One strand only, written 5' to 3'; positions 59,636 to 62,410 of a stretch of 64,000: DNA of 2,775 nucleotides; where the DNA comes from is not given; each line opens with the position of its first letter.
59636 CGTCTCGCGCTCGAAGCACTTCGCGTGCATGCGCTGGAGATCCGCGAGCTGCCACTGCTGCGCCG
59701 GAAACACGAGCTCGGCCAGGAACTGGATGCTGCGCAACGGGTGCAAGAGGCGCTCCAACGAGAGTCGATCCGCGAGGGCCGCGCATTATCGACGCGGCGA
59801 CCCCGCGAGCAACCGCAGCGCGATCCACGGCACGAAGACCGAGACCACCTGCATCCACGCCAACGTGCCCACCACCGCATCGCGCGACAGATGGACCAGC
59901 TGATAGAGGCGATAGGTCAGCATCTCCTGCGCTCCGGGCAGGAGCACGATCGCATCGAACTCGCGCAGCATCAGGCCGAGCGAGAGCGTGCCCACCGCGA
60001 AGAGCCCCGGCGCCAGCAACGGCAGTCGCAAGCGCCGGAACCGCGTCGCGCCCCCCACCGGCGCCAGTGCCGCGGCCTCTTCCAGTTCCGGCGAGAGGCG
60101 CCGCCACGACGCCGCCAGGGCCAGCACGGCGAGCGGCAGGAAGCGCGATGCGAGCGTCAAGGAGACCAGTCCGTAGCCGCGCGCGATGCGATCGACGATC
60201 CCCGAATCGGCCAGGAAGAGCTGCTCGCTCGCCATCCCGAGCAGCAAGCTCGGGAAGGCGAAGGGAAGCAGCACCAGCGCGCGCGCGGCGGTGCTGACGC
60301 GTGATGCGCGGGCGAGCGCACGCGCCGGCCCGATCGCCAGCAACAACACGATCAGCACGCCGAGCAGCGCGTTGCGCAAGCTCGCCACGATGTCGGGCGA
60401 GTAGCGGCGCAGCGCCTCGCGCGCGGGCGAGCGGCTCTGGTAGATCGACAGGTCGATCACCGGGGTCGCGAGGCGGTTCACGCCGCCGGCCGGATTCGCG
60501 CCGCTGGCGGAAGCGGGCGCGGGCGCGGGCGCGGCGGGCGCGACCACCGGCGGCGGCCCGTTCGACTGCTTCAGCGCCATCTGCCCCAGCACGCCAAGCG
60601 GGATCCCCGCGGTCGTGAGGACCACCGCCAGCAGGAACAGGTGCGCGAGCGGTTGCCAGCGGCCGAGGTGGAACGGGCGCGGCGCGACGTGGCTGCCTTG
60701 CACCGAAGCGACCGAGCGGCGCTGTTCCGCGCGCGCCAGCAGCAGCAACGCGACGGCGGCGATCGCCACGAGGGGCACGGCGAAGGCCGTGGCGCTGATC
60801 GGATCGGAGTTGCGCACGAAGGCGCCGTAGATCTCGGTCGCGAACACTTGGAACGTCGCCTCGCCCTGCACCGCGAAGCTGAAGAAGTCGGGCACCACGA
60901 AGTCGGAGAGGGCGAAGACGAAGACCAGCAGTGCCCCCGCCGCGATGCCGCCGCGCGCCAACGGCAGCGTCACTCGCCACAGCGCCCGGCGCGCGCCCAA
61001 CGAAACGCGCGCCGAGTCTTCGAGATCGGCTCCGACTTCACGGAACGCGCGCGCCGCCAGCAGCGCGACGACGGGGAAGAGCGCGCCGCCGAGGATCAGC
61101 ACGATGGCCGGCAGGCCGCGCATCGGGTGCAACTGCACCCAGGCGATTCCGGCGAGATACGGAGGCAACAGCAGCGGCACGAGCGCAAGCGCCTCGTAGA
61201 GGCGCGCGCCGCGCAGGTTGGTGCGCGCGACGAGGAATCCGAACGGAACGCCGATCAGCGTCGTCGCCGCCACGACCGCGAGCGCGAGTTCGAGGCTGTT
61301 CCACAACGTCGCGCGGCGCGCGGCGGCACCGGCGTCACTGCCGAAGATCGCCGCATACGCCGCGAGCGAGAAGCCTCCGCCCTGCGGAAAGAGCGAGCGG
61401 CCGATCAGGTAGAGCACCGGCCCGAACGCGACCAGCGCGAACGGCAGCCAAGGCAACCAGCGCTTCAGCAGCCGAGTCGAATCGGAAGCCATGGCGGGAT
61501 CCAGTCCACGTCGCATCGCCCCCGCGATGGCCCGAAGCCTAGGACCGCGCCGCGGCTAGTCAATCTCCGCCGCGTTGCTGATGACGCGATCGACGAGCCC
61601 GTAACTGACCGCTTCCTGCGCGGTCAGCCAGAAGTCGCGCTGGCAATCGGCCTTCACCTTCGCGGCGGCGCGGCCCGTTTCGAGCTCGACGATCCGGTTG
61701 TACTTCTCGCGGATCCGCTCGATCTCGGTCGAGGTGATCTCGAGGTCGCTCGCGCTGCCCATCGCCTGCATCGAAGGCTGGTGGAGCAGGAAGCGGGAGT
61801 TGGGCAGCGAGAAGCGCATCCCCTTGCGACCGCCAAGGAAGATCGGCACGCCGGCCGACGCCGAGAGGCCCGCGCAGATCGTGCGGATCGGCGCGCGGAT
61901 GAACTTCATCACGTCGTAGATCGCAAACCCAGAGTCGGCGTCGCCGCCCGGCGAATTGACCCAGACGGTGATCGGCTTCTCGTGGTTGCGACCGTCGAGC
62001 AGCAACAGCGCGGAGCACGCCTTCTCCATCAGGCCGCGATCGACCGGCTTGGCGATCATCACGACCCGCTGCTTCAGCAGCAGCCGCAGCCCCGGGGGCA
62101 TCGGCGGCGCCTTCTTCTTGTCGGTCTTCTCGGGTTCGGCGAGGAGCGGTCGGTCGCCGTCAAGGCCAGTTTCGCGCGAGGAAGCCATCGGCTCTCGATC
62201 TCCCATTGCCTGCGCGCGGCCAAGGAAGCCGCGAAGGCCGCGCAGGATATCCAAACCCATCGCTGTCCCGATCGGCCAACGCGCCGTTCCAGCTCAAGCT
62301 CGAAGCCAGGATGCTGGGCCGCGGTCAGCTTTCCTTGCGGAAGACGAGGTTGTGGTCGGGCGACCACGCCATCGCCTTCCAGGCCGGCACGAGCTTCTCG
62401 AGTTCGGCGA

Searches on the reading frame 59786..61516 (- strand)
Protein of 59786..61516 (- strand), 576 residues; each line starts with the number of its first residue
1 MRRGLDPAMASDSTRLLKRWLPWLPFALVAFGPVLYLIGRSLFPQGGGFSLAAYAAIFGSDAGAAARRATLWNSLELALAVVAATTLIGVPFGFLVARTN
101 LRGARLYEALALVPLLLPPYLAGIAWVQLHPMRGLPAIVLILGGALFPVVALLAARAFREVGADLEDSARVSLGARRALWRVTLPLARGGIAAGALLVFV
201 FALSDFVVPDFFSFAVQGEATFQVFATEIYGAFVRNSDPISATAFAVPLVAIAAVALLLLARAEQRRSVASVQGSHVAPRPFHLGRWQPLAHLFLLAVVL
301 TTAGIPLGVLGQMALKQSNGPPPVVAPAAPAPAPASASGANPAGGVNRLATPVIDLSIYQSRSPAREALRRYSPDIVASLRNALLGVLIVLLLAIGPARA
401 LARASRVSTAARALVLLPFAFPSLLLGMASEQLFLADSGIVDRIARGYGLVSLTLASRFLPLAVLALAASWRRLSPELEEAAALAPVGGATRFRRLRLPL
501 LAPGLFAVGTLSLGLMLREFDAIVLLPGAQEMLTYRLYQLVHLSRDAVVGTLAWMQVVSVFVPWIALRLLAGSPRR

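Call 45: search_protein_families(library=pfam, proteins=[window:59786-61516:-], max_evalue=0.00001)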
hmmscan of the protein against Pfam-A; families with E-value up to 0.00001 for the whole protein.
window:59786-61516:- (576 aa): 1 family
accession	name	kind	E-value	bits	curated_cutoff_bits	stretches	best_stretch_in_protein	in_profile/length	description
PF00528.27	BPD_transp_1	-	5.1e-11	43.1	26.4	1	89-267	1-182/184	Binding-protein-dependent transport system inner membrane component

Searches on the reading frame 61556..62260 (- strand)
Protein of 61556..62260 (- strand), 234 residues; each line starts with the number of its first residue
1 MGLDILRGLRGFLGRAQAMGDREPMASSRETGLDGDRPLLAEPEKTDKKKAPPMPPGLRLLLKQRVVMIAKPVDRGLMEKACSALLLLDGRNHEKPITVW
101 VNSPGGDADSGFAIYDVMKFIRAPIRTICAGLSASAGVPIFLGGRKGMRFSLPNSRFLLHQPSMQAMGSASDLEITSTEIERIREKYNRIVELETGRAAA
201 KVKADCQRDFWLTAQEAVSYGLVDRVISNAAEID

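Call 45: search_protein_families(library=pfam, proteins=[window:61556-62260:-], max_evalue=0.00001)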
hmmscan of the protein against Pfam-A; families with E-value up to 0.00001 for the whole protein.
window:61556-62260:- (234 aa): 1 family
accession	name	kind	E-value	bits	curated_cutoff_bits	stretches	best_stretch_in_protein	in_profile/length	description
PF00574.28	CLP_protease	-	9.4e-60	202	20.2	1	60-229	12-181/182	Clp protease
